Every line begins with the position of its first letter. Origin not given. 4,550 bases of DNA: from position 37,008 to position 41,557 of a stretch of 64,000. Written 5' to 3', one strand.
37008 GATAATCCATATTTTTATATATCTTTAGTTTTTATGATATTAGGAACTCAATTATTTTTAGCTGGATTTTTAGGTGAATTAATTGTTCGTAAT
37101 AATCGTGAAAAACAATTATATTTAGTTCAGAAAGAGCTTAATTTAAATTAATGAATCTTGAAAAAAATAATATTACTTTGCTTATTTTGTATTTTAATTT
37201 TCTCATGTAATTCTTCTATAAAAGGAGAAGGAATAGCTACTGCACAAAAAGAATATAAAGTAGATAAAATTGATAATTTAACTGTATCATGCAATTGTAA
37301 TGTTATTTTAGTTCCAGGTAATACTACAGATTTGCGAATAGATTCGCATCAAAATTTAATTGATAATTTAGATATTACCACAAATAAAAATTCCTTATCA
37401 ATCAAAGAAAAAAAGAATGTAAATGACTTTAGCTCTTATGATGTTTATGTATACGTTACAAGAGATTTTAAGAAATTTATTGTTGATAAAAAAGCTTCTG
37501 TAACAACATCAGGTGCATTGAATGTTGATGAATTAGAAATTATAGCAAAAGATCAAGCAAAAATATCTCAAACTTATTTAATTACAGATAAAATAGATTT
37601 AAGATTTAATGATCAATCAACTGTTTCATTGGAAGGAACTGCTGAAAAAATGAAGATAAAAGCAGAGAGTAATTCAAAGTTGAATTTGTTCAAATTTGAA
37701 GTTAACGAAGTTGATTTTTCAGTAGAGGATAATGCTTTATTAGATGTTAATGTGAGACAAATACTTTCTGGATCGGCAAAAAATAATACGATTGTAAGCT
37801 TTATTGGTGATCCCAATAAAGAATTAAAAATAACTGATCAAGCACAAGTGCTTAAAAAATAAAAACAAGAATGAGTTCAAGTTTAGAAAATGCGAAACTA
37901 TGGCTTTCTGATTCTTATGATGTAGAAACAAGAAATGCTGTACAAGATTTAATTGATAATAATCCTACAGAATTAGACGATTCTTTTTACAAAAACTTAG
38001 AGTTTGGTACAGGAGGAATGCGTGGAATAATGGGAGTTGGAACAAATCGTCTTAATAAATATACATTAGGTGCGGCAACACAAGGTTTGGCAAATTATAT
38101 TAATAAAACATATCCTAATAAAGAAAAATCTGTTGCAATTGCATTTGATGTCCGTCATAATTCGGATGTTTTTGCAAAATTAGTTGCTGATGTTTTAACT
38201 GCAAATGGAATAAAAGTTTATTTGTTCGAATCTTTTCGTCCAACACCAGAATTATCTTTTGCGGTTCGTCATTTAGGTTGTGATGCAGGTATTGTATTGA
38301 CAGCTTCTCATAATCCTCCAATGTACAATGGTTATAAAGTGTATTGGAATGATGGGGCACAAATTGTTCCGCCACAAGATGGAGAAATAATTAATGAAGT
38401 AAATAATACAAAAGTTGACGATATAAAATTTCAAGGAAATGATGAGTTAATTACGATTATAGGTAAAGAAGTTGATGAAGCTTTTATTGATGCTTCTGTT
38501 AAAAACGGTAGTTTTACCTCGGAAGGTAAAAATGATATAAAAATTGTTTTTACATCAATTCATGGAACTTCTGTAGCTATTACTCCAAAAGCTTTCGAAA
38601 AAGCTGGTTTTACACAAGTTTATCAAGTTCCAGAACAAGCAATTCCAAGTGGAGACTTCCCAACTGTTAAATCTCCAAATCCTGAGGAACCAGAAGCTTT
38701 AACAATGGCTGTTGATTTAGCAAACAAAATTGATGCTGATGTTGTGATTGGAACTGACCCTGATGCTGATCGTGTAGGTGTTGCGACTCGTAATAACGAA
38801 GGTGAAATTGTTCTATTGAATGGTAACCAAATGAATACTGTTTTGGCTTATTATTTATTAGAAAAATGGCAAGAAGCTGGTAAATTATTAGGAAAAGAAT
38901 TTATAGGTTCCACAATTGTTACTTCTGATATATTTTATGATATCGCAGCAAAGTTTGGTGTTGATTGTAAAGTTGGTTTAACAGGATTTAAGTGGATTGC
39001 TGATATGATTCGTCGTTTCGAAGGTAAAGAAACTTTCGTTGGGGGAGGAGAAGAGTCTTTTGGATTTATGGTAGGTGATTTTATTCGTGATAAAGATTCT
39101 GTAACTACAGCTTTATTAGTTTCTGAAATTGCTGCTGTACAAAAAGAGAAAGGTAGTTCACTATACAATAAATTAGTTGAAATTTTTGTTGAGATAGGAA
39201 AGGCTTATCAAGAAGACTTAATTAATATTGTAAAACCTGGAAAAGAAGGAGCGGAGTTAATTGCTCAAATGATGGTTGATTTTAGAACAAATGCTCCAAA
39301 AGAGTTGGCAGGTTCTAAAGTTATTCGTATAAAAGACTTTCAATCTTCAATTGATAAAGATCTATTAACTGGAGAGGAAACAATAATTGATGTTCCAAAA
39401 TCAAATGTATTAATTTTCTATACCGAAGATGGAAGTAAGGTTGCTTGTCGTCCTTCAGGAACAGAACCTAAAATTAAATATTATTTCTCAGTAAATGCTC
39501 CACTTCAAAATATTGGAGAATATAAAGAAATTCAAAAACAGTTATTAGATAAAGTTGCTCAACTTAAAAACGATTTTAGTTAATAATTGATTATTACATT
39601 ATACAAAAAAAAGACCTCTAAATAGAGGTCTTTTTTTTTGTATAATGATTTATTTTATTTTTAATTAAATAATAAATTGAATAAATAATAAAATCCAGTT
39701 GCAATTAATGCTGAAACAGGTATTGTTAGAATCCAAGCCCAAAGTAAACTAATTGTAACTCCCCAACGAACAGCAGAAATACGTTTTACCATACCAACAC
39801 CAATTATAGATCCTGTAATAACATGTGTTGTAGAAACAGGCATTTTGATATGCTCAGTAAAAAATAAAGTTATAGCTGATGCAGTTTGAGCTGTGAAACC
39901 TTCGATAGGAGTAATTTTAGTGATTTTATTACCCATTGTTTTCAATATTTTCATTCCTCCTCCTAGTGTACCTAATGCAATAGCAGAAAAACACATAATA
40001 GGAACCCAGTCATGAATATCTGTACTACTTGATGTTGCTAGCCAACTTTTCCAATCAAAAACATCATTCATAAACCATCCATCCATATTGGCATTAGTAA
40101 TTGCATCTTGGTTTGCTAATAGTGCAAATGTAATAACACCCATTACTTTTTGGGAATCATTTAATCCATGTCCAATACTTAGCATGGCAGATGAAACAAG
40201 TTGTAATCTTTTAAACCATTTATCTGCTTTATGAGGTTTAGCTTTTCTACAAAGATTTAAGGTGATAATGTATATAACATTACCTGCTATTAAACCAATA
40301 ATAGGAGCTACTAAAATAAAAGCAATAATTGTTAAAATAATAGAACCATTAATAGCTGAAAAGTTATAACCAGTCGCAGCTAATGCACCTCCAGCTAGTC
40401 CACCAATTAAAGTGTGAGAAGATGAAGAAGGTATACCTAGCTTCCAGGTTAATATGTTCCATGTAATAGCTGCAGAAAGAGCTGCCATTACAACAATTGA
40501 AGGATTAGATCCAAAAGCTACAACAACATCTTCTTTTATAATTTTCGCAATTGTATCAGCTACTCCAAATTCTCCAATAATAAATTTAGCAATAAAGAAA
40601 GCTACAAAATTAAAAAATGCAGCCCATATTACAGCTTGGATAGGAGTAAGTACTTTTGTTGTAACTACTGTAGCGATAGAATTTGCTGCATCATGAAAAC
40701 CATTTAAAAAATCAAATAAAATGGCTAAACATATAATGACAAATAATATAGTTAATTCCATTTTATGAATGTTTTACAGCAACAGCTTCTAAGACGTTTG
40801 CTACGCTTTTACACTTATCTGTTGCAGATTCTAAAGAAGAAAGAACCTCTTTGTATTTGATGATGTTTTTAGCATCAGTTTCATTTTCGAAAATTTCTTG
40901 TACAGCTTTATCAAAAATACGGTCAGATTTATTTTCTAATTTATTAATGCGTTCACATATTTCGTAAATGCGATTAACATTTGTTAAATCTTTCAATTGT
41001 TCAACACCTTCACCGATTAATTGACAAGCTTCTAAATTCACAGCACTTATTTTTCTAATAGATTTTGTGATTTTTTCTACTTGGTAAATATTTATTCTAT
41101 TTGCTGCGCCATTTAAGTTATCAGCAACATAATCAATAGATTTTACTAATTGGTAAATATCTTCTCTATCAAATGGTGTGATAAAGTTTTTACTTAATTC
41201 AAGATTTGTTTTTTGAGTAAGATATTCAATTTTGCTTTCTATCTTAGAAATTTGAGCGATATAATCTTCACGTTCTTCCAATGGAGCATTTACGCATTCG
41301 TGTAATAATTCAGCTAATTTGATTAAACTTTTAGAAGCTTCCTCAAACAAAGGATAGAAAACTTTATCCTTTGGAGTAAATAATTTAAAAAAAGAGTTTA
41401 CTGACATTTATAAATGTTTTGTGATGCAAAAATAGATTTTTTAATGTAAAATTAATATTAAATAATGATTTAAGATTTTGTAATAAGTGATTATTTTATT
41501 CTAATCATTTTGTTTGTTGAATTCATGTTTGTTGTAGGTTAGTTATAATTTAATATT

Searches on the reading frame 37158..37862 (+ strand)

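Call 45: search_protein_families(library=pfam, proteins=[window:37158-37862:+], max_evalue=0.0001)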
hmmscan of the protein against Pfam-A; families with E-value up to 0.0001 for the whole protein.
window:37158-37862:+ (234 aa): 1 family
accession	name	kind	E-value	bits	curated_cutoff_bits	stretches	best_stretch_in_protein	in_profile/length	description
PF10988.14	DUF2807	-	1.6e-23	83.8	24.2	1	39-219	3-181/181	Putative auto-transporter adhesin, head GIN domain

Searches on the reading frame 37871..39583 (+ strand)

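Call 45: search_protein_families(library=pfam, proteins=[window:37871-39583:+], max_evalue=0.0001)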
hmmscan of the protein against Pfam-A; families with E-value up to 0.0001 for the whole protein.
window:37871-39583:+ (570 aa): 3 families
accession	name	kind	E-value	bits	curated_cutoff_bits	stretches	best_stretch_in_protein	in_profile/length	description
PF02878.22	PGM_PMM_I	-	4e-44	150.1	22.5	1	44-180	3-134/138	Phosphoglucomutase/phosphomannomutase, alpha/beta/alpha domain I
PF02879.22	PGM_PMM_II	-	1.6e-24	86.8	29.3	1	204-307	2-101/103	Phosphoglucomutase/phosphomannomutase, alpha/beta/alpha domain II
PF02880.22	PGM_PMM_III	-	9.5e-20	71.3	20.7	1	317-437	1-113/115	Phosphoglucomutase/phosphomannomutase, alpha/beta/alpha domain III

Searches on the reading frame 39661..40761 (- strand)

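Call 45: search_protein_families(library=pfam, proteins=[window:39661-40761:-], max_evalue=0.0001)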
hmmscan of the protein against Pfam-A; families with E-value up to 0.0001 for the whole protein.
window:39661-40761:- (366 aa): 1 family
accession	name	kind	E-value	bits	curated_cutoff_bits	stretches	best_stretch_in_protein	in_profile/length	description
PF01384.25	PHO4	-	8.1e-84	282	33.7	1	20-354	1-350/350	Phosphate transporter family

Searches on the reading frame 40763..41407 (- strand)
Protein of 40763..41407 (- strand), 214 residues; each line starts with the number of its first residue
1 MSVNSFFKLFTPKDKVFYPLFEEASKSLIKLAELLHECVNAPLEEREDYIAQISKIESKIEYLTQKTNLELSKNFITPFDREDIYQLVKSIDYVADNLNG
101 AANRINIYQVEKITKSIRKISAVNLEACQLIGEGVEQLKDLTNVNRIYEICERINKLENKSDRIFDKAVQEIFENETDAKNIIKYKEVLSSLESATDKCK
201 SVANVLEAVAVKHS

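Call 45: search_protein_families(library=pfam, proteins=[window:40763-41407:-], max_evalue=0.0001)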
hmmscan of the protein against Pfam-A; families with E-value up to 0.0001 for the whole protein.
window:40763-41407:- (214 aa): 1 family
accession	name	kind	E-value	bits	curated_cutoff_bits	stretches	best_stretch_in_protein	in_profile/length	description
PF01865.21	PhoU_div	-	1.9e-22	80.1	24.4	1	15-209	11-211/214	Protein of unknown function DUF47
